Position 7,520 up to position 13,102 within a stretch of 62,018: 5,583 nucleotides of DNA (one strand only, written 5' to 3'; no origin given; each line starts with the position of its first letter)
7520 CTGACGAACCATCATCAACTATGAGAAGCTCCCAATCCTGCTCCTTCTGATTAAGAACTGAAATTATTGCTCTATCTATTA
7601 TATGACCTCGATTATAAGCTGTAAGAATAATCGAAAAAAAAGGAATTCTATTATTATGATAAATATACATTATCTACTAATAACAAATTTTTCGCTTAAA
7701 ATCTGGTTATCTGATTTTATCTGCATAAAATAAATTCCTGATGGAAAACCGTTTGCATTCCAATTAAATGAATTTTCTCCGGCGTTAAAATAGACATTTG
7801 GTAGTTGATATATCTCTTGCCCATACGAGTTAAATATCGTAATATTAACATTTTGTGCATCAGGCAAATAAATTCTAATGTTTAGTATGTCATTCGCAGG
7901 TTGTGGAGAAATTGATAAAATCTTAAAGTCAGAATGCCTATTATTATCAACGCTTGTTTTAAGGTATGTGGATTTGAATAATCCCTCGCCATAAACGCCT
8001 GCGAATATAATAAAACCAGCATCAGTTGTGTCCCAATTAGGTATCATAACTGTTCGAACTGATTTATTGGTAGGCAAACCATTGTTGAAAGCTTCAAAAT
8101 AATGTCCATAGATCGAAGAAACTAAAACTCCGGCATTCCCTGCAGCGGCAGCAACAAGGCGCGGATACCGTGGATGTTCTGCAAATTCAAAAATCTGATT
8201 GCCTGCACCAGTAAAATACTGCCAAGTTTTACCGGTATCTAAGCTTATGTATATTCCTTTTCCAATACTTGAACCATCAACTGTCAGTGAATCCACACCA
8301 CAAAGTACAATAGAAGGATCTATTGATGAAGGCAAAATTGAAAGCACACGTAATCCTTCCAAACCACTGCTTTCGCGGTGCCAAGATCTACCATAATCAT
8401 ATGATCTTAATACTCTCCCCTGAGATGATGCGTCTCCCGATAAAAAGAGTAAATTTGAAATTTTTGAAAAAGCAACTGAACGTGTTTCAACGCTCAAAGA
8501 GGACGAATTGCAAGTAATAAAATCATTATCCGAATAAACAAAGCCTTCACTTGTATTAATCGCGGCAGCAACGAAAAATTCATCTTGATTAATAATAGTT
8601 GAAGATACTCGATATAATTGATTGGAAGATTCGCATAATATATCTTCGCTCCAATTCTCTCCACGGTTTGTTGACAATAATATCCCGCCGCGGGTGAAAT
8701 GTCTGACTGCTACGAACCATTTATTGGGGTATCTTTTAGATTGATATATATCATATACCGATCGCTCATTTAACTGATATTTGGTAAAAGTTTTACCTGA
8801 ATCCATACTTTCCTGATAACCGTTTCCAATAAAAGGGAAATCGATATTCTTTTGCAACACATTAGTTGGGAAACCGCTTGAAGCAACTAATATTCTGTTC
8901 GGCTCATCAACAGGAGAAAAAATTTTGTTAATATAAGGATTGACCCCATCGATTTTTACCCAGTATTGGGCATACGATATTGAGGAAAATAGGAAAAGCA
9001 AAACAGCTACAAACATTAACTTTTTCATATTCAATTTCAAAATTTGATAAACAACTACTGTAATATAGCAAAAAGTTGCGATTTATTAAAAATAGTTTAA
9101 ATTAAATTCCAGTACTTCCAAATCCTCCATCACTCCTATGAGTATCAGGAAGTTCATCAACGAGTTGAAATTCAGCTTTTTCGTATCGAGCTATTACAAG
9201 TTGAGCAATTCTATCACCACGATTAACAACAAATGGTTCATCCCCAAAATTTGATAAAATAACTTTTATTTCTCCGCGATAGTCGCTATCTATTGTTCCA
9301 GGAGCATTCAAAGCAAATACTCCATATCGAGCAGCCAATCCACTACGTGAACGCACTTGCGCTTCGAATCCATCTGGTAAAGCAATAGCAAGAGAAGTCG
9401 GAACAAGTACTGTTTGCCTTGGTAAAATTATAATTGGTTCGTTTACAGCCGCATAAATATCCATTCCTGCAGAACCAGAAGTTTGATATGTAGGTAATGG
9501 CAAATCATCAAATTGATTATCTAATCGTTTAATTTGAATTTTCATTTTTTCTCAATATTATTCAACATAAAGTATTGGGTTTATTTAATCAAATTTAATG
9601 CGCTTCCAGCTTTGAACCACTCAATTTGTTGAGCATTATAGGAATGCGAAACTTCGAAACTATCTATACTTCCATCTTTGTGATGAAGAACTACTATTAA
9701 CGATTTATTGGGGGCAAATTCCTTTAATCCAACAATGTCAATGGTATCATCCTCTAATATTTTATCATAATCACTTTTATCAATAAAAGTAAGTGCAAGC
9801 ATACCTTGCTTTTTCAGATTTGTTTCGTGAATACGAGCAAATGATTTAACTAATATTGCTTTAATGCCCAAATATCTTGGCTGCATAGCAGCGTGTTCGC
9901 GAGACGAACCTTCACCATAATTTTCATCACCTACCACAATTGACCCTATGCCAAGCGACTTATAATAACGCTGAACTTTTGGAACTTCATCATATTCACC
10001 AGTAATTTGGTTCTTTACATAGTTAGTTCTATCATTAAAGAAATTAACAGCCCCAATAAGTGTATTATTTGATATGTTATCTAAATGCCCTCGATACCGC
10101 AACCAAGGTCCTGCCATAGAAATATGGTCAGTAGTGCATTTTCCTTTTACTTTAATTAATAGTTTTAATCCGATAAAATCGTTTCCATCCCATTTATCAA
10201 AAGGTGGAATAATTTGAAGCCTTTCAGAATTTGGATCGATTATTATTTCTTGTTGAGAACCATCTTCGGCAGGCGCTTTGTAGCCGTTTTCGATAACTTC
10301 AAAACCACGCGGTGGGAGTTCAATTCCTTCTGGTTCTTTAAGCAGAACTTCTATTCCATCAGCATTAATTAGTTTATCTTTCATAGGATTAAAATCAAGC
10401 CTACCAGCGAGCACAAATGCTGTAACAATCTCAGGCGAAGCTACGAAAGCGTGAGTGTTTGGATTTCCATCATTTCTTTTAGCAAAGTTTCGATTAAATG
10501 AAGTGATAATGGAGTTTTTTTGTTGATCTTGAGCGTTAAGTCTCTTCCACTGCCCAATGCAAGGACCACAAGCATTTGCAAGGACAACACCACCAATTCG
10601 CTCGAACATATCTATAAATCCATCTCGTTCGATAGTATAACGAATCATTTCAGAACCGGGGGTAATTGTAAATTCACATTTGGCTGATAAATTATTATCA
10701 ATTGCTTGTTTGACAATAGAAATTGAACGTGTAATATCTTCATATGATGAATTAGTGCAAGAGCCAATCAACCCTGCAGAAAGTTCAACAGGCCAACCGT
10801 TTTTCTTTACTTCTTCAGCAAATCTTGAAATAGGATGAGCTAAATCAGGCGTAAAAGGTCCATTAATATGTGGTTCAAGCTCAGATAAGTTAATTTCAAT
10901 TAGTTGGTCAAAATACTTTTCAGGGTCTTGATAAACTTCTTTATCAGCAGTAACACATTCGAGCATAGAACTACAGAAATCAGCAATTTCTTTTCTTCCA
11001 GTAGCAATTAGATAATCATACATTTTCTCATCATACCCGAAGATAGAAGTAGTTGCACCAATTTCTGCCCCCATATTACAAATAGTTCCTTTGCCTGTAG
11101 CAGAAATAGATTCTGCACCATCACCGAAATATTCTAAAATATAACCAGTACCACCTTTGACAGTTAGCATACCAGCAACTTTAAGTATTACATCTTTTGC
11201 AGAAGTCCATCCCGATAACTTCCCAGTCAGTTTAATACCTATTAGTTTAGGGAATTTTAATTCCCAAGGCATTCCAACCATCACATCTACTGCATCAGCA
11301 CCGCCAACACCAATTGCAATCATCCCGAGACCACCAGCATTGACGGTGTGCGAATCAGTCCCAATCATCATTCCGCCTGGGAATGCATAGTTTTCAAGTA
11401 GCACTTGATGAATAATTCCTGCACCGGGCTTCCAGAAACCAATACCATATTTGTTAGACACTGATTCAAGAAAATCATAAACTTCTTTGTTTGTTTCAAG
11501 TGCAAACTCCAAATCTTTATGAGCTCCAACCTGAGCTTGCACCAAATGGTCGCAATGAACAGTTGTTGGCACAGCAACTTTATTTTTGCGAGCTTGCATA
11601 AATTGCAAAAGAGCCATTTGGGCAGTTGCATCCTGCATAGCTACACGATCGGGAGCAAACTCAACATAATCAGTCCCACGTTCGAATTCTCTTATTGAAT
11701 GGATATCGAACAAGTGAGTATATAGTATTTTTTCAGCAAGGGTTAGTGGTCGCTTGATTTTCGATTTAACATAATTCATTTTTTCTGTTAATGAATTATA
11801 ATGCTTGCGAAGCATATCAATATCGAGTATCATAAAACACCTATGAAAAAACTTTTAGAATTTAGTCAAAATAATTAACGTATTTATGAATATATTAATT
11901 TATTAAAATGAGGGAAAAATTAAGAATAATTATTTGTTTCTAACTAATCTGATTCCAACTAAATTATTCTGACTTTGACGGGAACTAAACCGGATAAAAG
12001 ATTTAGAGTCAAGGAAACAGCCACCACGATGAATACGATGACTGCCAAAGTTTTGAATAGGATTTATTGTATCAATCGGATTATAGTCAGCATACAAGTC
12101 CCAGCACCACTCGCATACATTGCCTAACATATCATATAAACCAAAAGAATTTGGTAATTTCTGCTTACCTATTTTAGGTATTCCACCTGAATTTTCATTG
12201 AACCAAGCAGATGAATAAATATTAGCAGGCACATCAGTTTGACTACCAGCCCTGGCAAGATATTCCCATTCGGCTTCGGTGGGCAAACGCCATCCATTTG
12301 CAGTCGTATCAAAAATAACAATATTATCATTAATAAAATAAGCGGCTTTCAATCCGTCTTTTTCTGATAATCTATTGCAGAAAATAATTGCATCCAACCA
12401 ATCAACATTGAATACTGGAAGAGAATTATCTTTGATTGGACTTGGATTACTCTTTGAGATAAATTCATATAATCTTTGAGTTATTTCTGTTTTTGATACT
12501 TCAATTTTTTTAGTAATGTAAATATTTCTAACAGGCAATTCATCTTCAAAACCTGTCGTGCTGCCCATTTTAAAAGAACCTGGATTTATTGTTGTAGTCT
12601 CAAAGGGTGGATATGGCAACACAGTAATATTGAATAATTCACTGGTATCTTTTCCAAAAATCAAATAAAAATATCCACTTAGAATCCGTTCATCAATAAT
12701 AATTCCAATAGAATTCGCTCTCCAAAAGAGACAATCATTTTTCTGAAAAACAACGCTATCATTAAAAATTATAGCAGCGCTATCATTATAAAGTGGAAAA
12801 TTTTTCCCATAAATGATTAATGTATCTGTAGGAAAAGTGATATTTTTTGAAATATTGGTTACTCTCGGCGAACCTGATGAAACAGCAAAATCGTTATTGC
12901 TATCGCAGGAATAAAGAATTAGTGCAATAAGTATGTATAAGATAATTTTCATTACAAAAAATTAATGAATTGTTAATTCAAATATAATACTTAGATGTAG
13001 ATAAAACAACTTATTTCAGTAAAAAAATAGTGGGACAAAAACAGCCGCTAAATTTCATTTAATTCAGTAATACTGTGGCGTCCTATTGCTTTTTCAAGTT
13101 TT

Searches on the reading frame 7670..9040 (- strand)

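Call 27: search_protein_families(library=pfam, proteins=[window:7670-9040:-], max_evalue=0.001)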
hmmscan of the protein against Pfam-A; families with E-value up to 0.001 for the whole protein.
window:7670-9040:- (456 aa): 5 families
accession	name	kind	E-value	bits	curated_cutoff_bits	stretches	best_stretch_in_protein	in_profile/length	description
PF18962.6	Por_Secre_tail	-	9.5e-12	45.5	27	1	378-454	2-75/75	Secretion system C-terminal sorting domain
PF15902.12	Sortilin-Vps10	-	1.3e-10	41.1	33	1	209-294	2-81/446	Sortilin, neurotensin receptor 3,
PF13585.12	CHU_C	-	1.7e-06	28.5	27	1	377-445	9-74/86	CHU_C Type IX secretion signal domain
PF02012.26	BNR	-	6.3e-06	25.8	27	0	122-131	2-11/12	BNR/Asp-box repeat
PF13860.13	FlgD_ig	-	0.00018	21.9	27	1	393-445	19-77/79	FlgD Ig-like domain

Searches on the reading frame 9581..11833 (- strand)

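Call 27: search_protein_families(library=pfam, proteins=[window:9581-11833:-], max_evalue=0.001)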
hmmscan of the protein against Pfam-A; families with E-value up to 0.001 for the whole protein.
window:9581-11833:- (750 aa): 2 families
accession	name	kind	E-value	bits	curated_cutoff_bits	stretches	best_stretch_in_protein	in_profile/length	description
PF00330.25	Aconitase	-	5.4e-146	487.7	28.7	1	34-477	1-463/463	Aconitase family (aconitate hydratase)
PF00694.25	Aconitase_C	-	6.9e-41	140.1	22.8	1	558-684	3-129/131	Aconitase C-terminal domain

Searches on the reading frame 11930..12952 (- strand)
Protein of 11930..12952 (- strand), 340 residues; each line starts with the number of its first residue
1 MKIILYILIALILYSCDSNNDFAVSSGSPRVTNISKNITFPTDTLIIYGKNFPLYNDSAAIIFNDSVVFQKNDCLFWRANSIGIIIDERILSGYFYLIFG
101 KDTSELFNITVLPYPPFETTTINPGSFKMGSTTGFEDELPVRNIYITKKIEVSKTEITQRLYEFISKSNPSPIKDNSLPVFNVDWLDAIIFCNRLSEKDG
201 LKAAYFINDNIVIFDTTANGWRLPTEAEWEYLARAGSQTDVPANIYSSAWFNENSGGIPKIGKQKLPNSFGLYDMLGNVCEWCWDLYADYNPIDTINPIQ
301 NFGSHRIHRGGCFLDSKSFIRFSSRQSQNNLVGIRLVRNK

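Call 27: search_protein_families(library=pfam, proteins=[window:11930-12952:-], max_evalue=0.001)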
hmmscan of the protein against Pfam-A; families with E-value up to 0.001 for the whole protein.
window:11930-12952:- (340 aa): 1 family
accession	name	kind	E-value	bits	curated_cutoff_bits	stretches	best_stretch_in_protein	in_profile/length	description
PF03781.23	FGE-sulfatase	-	2.4e-33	116.3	23.3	1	119-338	5-255/255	Sulfatase-modifying factor enzyme 1-like domain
